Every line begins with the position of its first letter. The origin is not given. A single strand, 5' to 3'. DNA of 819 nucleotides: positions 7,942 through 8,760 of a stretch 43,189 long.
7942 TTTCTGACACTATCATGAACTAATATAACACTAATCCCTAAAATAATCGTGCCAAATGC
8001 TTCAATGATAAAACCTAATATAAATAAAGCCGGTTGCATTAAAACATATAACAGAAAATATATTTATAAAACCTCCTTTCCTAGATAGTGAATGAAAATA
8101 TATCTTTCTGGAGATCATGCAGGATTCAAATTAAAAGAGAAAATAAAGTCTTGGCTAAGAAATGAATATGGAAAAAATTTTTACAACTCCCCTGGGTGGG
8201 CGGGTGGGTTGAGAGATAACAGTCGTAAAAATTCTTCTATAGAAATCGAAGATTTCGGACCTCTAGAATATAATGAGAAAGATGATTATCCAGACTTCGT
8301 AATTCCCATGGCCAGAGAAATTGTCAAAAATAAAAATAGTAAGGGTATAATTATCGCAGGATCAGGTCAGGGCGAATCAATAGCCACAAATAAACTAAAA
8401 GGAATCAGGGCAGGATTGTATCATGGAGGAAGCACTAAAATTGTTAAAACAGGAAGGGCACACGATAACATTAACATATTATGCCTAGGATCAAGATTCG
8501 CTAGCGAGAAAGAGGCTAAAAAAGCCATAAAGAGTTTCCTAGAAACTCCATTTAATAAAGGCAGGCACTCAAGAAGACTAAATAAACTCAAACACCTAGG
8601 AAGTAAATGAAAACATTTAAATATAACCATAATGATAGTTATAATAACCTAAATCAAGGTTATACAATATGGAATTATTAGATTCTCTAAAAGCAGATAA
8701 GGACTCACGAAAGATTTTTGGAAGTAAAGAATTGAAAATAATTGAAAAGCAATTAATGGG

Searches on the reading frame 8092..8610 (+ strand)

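Call 58: search_protein_families(library=pfam, proteins=[window:8092-8610:+], max_evalue=0.01)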
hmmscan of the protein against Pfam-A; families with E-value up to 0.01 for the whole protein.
window:8092-8610:+ (172 aa): 2 families
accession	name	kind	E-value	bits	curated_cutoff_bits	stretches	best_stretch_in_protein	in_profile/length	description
PF02502.23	LacAB_rpiB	-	9.3e-39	133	24.7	1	47-166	22-138/138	Ribose/Galactose Isomerase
PF19044.6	P-loop_TraG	-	0.0035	16.5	25.8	1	71-141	20-86/413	TraG P-loop domain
